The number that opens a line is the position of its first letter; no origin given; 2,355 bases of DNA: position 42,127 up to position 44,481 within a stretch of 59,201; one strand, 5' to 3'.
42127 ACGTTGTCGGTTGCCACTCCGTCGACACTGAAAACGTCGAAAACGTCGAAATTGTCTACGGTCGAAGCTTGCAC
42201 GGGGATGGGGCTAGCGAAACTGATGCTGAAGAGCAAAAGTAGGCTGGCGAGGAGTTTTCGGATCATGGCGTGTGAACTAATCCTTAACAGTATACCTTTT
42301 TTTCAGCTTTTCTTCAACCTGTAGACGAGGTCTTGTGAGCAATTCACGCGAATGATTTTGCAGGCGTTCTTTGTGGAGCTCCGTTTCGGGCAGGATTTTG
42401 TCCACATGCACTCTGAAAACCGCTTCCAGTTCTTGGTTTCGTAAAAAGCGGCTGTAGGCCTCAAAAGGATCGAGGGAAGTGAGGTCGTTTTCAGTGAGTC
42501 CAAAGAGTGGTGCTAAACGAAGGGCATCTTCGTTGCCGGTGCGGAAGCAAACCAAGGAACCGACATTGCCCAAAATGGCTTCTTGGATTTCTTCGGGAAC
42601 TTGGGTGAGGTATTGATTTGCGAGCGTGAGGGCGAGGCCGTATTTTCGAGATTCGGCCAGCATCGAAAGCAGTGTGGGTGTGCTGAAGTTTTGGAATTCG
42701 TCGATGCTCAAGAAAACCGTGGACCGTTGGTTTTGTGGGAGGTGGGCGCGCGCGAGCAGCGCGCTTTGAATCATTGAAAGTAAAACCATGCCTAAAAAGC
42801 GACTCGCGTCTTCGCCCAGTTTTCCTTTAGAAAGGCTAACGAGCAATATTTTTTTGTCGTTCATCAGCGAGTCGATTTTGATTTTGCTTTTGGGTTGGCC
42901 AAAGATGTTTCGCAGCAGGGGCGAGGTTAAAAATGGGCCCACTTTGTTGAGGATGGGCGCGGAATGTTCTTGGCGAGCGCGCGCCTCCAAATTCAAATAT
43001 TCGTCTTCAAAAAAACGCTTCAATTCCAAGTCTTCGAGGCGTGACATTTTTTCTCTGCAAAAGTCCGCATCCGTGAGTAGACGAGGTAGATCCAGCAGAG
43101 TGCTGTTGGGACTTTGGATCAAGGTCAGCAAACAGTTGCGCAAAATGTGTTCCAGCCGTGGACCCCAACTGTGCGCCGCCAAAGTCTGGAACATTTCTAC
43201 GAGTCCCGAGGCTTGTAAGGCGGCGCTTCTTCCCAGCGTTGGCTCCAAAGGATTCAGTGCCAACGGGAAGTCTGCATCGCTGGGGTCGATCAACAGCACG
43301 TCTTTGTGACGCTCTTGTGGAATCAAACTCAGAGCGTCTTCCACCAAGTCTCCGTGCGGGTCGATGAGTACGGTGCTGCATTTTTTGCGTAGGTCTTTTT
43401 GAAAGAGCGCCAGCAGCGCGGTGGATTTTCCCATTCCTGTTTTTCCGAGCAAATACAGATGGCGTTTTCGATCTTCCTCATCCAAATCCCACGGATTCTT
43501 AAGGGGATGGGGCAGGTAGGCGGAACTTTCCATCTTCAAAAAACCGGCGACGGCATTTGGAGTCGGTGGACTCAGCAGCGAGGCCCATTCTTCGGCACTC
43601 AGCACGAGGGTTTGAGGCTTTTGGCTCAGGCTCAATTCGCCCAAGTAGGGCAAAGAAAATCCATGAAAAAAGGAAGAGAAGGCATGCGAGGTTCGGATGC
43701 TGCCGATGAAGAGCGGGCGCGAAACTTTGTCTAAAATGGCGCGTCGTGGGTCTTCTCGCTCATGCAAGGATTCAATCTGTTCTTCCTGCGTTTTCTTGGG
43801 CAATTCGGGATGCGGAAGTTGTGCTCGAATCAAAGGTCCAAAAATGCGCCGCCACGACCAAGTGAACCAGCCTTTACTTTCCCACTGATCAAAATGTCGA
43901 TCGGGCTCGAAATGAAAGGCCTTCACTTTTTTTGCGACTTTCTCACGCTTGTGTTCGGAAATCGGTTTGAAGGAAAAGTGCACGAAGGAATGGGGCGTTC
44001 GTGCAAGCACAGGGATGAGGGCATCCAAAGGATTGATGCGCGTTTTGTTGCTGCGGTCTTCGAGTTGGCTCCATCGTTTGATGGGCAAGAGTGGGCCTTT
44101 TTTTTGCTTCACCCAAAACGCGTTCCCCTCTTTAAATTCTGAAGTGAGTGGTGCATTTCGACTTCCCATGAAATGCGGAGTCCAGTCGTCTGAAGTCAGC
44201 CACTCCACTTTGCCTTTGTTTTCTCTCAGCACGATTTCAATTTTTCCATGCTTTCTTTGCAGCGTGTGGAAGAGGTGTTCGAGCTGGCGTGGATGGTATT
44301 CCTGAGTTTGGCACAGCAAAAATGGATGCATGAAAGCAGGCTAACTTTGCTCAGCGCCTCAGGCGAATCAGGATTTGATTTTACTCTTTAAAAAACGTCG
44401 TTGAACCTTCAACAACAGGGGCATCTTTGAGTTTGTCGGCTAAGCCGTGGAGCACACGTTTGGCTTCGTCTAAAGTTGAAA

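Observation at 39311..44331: Minimal ATPase plus four VirB2-like pilins plus lipoprotein operon: a stripped-down T4SS-like or conjugative-pilus-like system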

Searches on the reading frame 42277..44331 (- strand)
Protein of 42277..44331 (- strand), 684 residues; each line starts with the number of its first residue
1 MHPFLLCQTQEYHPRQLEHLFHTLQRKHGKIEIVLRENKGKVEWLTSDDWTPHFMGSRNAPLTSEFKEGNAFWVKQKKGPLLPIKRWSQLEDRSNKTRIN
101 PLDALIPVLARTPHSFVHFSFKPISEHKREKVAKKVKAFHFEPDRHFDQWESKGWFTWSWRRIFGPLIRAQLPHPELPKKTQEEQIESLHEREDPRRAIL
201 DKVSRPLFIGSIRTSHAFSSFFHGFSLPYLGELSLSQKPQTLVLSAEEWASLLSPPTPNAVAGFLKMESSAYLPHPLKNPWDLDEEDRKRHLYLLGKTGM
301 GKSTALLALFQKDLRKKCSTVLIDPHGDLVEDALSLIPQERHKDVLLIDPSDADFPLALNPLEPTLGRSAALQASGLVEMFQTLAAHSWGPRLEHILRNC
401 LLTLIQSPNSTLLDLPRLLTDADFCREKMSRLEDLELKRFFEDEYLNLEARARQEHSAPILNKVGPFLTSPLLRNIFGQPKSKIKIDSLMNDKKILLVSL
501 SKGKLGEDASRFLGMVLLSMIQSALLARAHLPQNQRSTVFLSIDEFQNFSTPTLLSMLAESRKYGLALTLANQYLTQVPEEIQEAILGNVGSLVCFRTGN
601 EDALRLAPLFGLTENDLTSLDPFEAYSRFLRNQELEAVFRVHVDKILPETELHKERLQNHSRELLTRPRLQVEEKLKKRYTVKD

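Call 3: search_protein_families(library=pfam, proteins=[window:42277-44331:-], max_evalue=1)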
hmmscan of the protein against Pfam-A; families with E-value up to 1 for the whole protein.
window:42277-44331:- (684 aa): 11 families
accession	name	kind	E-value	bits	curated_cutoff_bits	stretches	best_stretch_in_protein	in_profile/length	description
PF10412.15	TrwB_AAD_bind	-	8.6e-12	45.1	20.5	1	287-605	13-318/387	Type IV secretion-system coupling protein DNA-binding domain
PF01935.23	DUF87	-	4.2e-09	37.3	23.2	1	289-364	23-84/220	Helicase HerA, central domain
PF13401.12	AAA_22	-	3.3e-06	27.9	27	2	288-326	4-42/130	AAA domain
PF25199.1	nSTAND_NTPase5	-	2.4e-05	24.6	34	1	284-352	36-106/145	Novel STAND NTPase 5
PF12696.13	TraG-D_C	-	3.8e-05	24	22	1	539-604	2-72/126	TraM recognition site of TraD and TraG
PF02534.20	T4SS-DNA_transf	-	0.00036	20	20.1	1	486-603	253-375/468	Type IV secretory system Conjugative DNA transfer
PF13191.12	AAA_16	-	0.0048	17.8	32.6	1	286-321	21-63/167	AAA ATPase domain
PF00005.33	ABC_tran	-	0.044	14.8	25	1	289-326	11-46/137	ABC transporter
PF08298.17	AAA_PrkA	-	0.11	11.9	25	1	285-343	81-137/358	PrkA AAA domain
PF20720.3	nSTAND3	-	0.2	11.8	27.2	1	288-349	16-72/155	Novel STAND NTPase 3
PF12846.13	AAA_10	-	0.2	11.1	27.5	0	289-330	21-62/362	AAA-like domain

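Call 4: search_protein_families(library=ncbifam, proteins=[window:42277-44331:-], max_evalue=1)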
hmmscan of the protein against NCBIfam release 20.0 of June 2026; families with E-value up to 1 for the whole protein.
window:42277-44331:- (684 aa): 18 families
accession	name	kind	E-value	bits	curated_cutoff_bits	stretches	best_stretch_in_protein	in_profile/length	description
NF045973.1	conju_CD1115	equivalog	6.3e-10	38.5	250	2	482-602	237-361/442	VirD4-like conjugal transfer protein, CD1115 family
TIGR03743.1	SXT_TraD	subfamily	2e-07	29.8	366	2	533-602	482-556/636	conjugative transfer system coupling protein TraD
NF053655.1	CedD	equivalog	1.1e-06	27.7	600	2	283-332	215-264/527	DNA-translocating ATPase CedD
NF033849.1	ser_rich_anae_1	subfamily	8.7e-06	23.4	650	1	285-603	755-1095/1163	serine-rich protein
TIGR03754.1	conj_TOL_TraD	equivalog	0.00019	20.1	647.55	1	280-329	171-220/643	type IV conjugative transfer system coupling protein TraD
NF042943.1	HerA_antiphage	equivalog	0.00052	18.7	800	1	559-605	467-509/566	anti-phage-associated helicase HerA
TIGR02759.1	TraD_Ftype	equivalog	0.00096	18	521.35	1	524-579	394-450/566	type IV conjugative transfer system coupling protein TraD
TIGR00929.1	VirB4_CagE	subfamily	0.001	17.4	643.1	1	288-638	436-743/792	VirB4 family type IV secretion/conjugal transfer ATPase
TIGR03420.1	DnaA_homol_Hda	equivalog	0.0029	17.2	194.8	1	284-349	33-97/226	DnaA regulatory inactivator Hda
NF042944.1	HerA_antiphage_2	equivalog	0.0081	14.9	850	1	559-600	460-497/576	anti-phage-associated helicase HerA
NF040819.1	helicase_HerA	equivalog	0.0082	14.7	970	1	288-334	155-202/561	DNA double-strand break repair helicase HerA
NF009355.0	PRK12710.1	equivalog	0.025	13.8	358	1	490-580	14-103/291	flagellar rod assembly protein/muramidase FlgJ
NF041017.1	DNA_import_CedB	equivalog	0.041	12.5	700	0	281-329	268-316/590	DNA import protein CedB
NF045975.1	VirB4_plasma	equivalog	0.12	10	590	1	291-326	517-552/894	Mbov_0397 family ICE element conjugal transfer ATPase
NF006505.0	PRK08939.1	equivalog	0.13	11.5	228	1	285-323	152-190/306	primosomal protein DnaI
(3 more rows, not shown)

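Call 8: find_homologous_proteins(query=window:42277-44331:-, max_evalue=0.00001)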
Query window:42277-44331:- (684 aa): 1129 proteins with E <= 0.00001 among 8000 candidates; the best 120 are listed.
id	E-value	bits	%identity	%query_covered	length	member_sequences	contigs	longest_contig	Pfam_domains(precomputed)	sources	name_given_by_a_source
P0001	0.0e+0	1532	99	100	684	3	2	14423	PF10412.16,PF01935.24,PF13401.13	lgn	-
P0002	0.0e+0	1252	80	100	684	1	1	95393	PF10412.16,PF01935.24,PF13401.13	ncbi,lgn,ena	-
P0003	0.0e+0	1240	80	100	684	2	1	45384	PF10412.16,PF01935.24,PF13401.13,PF12696.14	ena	-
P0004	0.0e+0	1165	76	100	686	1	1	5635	PF10412.16,PF01935.24,PF13401.13,PF12696.14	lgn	-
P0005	1.6e-269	914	62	100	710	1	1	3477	PF10412.16,PF01935.24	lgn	-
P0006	5.3e-269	912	62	100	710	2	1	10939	PF10412.16,PF01935.24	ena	-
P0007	1.8e-248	845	60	99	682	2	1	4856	PF10412.16,PF01935.24,PF13401.13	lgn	-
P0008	6.4e-248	843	59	99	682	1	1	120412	PF10412.16,PF01935.24,PF13401.13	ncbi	-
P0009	1.1e-245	835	58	99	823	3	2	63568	PF10412.16,PF01935.24,PF18895.6,PF13401.13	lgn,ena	-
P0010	1.2e-244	832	59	99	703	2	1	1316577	PF10412.16,PF01935.24,PF13401.13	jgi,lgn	jgi:hypothetical protein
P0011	1.9e-244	831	56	100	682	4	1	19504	PF10412.16,PF01935.24,PF13401.13,PF25199.2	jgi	jgi:hypothetical protein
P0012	2.6e-244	831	59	99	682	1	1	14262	PF10412.16,PF01935.24,PF13401.13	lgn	-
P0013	5.7e-243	826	58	99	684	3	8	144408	PF10412.16,PF01935.24,PF13401.13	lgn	-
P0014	5.0e-242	823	59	99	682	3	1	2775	PF10412.16,PF01935.24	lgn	-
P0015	6.5e-242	823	58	99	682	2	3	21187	PF10412.16,PF01935.24,PF13401.13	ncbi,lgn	-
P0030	8.8e-224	763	52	100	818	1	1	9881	PF10412.16,PF01935.24,PF18895.6,PF12696.14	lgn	-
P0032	1.3e-220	752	52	100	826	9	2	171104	PF10412.16,PF01935.24,PF18895.6,PF12846.14,PF02534.21,PF12696.14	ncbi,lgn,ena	-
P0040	9.3e-208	710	51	97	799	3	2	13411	PF10412.16,PF01935.24,PF18895.6,PF12696.14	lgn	-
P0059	2.3e-159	550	44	99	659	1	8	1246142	PF10412.16,PF01935.24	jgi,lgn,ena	-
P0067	1.2e-108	382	36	90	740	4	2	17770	PF10412.16,PF01935.24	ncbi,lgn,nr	ncbi:type IV secretory system conjugative DNA transfer family protein [Candidatus Gracilibacteria ba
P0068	7.7e-107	376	35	87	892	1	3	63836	PF26449.1,PF10412.16,PF01935.24,PF02534.21,PF12696.14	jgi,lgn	jgi:hypothetical protein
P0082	6.4e-103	364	34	87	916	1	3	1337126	PF26449.1,PF10412.16,PF01935.24,PF02534.21,PF12696.14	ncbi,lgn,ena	-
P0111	3.5e-101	358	36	87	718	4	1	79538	PF10412.16,PF01935.24,PF02534.21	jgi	-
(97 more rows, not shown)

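Call 9: find_encoding_contigs(protein=P0010, flank=10000, max_places=2)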
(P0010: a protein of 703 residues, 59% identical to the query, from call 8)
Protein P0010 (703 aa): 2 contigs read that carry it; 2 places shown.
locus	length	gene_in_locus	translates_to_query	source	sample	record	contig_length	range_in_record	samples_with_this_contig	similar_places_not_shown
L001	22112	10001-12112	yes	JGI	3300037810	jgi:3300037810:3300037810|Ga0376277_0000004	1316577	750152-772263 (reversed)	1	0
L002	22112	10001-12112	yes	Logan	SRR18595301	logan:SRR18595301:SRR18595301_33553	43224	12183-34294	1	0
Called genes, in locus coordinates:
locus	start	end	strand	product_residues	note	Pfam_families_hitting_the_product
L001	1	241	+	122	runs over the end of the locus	-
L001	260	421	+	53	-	-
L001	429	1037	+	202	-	PF08984:DUF1858, PF01521:Fe-S_biosyn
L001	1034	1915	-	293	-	-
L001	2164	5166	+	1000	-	PF08471:Ribonuc_red_2_N, PF02867:Ribonuc_red_lgC, PF12637:TSCPD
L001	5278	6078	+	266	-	-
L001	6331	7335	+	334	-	-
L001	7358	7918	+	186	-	-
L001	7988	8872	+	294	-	-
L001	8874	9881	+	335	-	PF01207:Dus, PF01180:DHO_dh (faint)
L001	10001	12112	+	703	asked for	PF01935:DUF87, PF10412:TrwB_AAD_bind, PF13401:AAA_22 (faint)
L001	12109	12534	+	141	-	PF18895:T4SS_pilin (weak)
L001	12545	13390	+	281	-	-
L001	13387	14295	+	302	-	PF18895:T4SS_pilin (weak)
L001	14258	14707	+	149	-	PF18895:T4SS_pilin (weak)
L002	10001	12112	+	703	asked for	PF01935:DUF87, PF10412:TrwB_AAD_bind, PF13401:AAA_22 (faint)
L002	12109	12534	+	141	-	PF18895:T4SS_pilin (weak)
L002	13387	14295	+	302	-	PF18895:T4SS_pilin (weak)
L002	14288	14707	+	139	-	PF18895:T4SS_pilin (weak)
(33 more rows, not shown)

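Call 15: search_solved_structures(query=window:42277-44331:-, max_evalue=1, show_alignments=1)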
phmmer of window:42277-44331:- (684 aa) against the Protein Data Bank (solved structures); distinct sequences matched with E-value up to 1: 6.
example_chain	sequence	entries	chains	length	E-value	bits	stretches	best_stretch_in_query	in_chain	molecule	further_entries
1gl6_A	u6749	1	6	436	0.012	17.2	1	287-331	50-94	ATPASE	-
1e9r_A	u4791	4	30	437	0.013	17.2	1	287-331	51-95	CONJUGAL TRANSFER PROTEIN TRWB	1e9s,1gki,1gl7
8xau_A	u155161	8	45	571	0.25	12.9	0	556-623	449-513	ATP-binding protein | HerA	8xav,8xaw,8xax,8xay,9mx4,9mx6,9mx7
8wiv_A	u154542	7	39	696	0.28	12.7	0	555-601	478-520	Helicase HerA central domain-containing protein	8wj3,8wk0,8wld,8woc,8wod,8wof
9x1l_A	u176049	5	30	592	0.37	12.3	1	289-334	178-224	DNA helicase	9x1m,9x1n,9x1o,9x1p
4d2i_A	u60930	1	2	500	0.63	11.6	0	289-334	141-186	HERA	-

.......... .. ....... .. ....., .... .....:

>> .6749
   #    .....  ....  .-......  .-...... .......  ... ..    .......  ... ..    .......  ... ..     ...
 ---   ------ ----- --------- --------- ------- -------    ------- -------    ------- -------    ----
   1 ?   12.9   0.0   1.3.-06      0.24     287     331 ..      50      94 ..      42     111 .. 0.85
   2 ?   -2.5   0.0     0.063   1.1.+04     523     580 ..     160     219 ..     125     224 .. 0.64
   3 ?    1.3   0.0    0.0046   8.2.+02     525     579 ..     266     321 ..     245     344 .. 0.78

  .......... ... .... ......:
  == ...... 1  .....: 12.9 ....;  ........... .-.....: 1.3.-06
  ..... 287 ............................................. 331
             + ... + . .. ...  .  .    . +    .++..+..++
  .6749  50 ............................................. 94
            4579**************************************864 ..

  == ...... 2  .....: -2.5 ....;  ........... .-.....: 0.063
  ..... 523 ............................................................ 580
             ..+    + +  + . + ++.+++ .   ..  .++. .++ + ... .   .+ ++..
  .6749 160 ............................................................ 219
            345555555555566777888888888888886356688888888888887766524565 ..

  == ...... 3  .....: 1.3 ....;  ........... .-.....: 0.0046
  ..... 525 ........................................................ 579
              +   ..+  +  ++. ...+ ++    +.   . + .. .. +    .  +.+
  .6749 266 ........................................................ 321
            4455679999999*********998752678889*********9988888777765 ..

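Call 16: search_protein_families(library=pfam, proteins=[P0082, P0068, P0032, P0009, P0067], max_evalue=0.01)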
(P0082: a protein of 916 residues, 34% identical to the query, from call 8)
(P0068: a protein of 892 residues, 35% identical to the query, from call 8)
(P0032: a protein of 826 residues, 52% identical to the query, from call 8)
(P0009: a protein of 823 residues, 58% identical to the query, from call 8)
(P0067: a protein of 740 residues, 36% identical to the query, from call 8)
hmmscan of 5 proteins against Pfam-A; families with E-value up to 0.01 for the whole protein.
P0082 (916 aa): 9 families
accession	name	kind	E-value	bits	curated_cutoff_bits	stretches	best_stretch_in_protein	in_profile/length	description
PF01935.23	DUF87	-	2e-07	31.7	23.2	1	450-674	23-212/220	Helicase HerA, central domain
PF02534.20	T4SS-DNA_transf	-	1.8e-06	27.5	20.1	0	442-530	44-121/468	Type IV secretory system Conjugative DNA transfer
PF10412.15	TrwB_AAD_bind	-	2.3e-06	27.2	20.5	1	449-578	14-137/387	Type IV secretion-system coupling protein DNA-binding domain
PF12696.13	TraG-D_C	-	2.8e-06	27.7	22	1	701-774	3-82/126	TraM recognition site of TraD and TraG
PF25199.1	nSTAND_NTPase5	-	0.00091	19.5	34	0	448-525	39-118/145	Novel STAND NTPase 5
PF13401.12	AAA_22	-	0.005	17.6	27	0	449-473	4-28/130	AAA domain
PF20720.3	nSTAND3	-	0.0057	16.8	27.2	0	444-484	11-51/155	Novel STAND NTPase 3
PF01580.24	FtsK_SpoIIIE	-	0.0064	16.4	24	0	436-473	27-62/221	FtsK/SpoIIIE family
PF24389.1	ORC-CDC6-like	-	0.0089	15.2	27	0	438-475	21-57/571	ORC-CDC6-like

P0068 (892 aa): 9 families
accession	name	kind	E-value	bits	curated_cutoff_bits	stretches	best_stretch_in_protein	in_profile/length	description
PF10412.15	TrwB_AAD_bind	-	3.2e-10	39.9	20.5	1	467-779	12-310/387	Type IV secretion-system coupling protein DNA-binding domain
PF01935.23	DUF87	-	4.7e-07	30.6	23.2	1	470-683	23-203/220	Helicase HerA, central domain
PF12696.13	TraG-D_C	-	2.1e-06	28.1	22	1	721-795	3-83/126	TraM recognition site of TraD and TraG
PF02534.20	T4SS-DNA_transf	-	2.2e-05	24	20.1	0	703-790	285-381/468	Type IV secretory system Conjugative DNA transfer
PF25199.1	nSTAND_NTPase5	-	3e-05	24.3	34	1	465-541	36-114/145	Novel STAND NTPase 5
PF13401.12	AAA_22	-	0.0012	19.6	27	0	469-491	4-26/130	AAA domain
PF00270.35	DEAD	-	0.0027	17.9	26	0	465-516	9-63/167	DEAD/DEAH box helicase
PF03205.20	MobB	-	0.0079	16.5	26.6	0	473-506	2-35/133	Molybdopterin guanine dinucleotide synthesis protein B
PF20720.3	nSTAND3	-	0.0082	16.3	27.2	0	468-530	15-72/155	Novel STAND NTPase 3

P0032 (826 aa): 10 families
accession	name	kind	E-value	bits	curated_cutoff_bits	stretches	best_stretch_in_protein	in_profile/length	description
PF01935.23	DUF87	-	5.6e-13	49.9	23.2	1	288-501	23-203/220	Helicase HerA, central domain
PF02534.20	T4SS-DNA_transf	-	4.7e-10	39.3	20.1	2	510-584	276-351/468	Type IV secretory system Conjugative DNA transfer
PF10412.15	TrwB_AAD_bind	-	4.4e-09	36.2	20.5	1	283-331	10-58/387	Type IV secretion-system coupling protein DNA-binding domain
PF18895.5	T4SS_pilin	-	5.3e-08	33.3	26.6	1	753-821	4-71/71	Type IV secretion system pilin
PF12696.13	TraG-D_C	-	6.8e-08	32.9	22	1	538-599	2-68/126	TraM recognition site of TraD and TraG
PF12846.13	AAA_10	-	1.9e-05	24.3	27.5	1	287-422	20-153/362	AAA-like domain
PF13401.12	AAA_22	-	0.0007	20.4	27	0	287-327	4-45/130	AAA domain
PF04851.21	ResIII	-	0.0012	19.2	22.5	1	286-339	21-76/164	Type III restriction enzyme, res subunit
PF13191.12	AAA_16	-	0.0021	19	32.6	0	285-350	21-88/167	AAA ATPase domain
PF08298.17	AAA_PrkA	-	0.0032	17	25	0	282-343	79-137/358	PrkA AAA domain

P0009 (823 aa): 9 families
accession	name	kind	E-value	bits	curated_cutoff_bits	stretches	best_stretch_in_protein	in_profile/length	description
PF10412.15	TrwB_AAD_bind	-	7.2e-12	45.3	20.5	1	289-613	13-324/387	Type IV secretion-system coupling protein DNA-binding domain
PF01935.23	DUF87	-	2.1e-08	35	23.2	1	285-372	16-98/220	Helicase HerA, central domain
PF18895.5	T4SS_pilin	-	1.4e-07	31.9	26.6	1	754-818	8-71/71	Type IV secretion system pilin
PF13401.12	AAA_22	-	4.4e-06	27.5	27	0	290-326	4-40/130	AAA domain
PF25199.1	nSTAND_NTPase5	-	4.3e-05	23.8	34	1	286-351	36-103/145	Novel STAND NTPase 5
PF13191.12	AAA_16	-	5.3e-05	24.2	32.6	1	289-369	22-103/167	AAA ATPase domain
PF02534.20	T4SS-DNA_transf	-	0.001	18.4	20.1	0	484-584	249-348/468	Type IV secretory system Conjugative DNA transfer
PF12696.13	TraG-D_C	-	0.0018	18.7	22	1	542-600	3-66/126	TraM recognition site of TraD and TraG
PF25231.1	DUF7847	-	0.0031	17.3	28.7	1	729-817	67-152/252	Domain of unknown function (DUF7847)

P0067 (740 aa): 9 families
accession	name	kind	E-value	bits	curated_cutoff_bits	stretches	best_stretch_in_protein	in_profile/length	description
PF10412.15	TrwB_AAD_bind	-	4.7e-11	42.6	20.5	1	342-647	14-304/387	Type IV secretion-system coupling protein DNA-binding domain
PF01935.23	DUF87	-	1.7e-07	32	23.2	1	343-565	23-211/220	Helicase HerA, central domain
PF25199.1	nSTAND_NTPase5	-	8e-06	26.2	34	1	338-418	36-118/145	Novel STAND NTPase 5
PF12696.13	TraG-D_C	-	2.3e-05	24.7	22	1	593-656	1-67/126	TraM recognition site of TraD and TraG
PF13191.12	AAA_16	-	0.00021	22.3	32.6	0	341-364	22-45/167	AAA ATPase domain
PF02534.20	T4SS-DNA_transf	-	0.00031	20.2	20.1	0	521-633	235-344/468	Type IV secretory system Conjugative DNA transfer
PF13401.12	AAA_22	-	0.00063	20.5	27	0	344-368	6-30/130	AAA domain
PF20720.3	nSTAND3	-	0.0068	16.6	27.2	0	344-403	18-72/155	Novel STAND NTPase 3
PF00005.33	ABC_tran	-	0.0085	17.1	25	0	345-378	13-45/137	ABC transporter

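Call 17: find_encoding_contigs(protein=P0032, flank=10000, max_places=2)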
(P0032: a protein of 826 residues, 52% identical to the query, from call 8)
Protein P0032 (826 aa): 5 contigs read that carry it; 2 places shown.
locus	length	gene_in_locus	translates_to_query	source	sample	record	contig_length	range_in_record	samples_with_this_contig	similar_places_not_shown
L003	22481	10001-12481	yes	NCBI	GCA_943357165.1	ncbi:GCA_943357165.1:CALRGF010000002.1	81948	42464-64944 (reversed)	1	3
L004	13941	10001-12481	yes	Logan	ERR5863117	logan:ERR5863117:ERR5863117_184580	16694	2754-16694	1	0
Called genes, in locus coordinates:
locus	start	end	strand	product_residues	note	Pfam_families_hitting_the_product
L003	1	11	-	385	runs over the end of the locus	-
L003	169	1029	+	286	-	PF04545:Sigma70_r4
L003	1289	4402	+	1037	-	PF08471:Ribonuc_red_2_N, PF02867:Ribonuc_red_lgC, PF12637:TSCPD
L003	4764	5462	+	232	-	-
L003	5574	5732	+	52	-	-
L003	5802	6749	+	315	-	-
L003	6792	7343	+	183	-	-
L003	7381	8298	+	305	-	-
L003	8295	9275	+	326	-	PF01207:Dus, PF01180:DHO_dh (faint)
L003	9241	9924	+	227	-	-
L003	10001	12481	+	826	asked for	PF02534:T4SS-DNA_transf (faint), PF01935:DUF87, PF10412:TrwB_AAD_bind (weak), PF12846:AAA_10 (faint), PF12696:TraG-D_C (weak), PF18895:T4SS_pilin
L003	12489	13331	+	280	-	-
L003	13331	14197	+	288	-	PF18895:T4SS_pilin (faint)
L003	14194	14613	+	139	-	PF18895:T4SS_pilin (weak)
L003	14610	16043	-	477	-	PF00133:tRNA-synt_1, PF01406:tRNA-synt_1e (faint), PF09334:tRNA-synt_1g, PF00133:tRNA-synt_1, PF08264:Anticodon_1 (weak), PF19303:Anticodon_3 (weak)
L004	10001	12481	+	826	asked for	PF02534:T4SS-DNA_transf (faint), PF01935:DUF87, PF10412:TrwB_AAD_bind (weak), PF12846:AAA_10 (faint), PF12696:TraG-D_C (weak), PF18895:T4SS_pilin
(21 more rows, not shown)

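Call 18: find_encoding_contigs(protein=P0082, flank=10000, max_places=1)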
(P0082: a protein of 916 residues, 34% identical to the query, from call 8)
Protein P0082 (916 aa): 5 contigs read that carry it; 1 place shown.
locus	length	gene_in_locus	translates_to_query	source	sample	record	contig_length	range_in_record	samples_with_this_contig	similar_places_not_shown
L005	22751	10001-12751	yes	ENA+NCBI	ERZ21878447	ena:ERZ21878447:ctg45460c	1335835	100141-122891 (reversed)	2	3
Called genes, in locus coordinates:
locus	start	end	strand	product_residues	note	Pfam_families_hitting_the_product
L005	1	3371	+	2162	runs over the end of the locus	-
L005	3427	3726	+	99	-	-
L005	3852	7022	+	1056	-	PF00133:tRNA-synt_1, PF09334:tRNA-synt_1g (faint), PF08264:Anticodon_1, PF19302:DUF5915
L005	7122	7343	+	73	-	PF03840:SecG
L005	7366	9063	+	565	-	PF00496:SBP_bac_5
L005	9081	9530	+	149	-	PF01281:Ribosomal_L9_N, PF03948:Ribosomal_L9_C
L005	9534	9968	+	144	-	PF03652:RuvX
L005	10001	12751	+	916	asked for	PF26449:DUF8128, PF01935:DUF87 (weak), PF02534:T4SS-DNA_transf (faint), PF10412:TrwB_AAD_bind (weak), PF12696:TraG-D_C (weak)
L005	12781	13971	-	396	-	PF00162:PGK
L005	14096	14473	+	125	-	PF00436:SSB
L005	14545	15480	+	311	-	PF00535:Glycos_transf_2, PF10111:Glyco_tranf_2_2, PF13641:Glyco_tranf_2_3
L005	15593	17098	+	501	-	PF01547:SBP_bac_1, PF13416:SBP_bac_8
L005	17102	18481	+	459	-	PF04932:Wzy_C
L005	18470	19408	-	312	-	PF00551:Formyl_trans_N, PF02911:Formyl_trans_C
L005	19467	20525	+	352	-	PF01368:DHH, PF02272:DHHA1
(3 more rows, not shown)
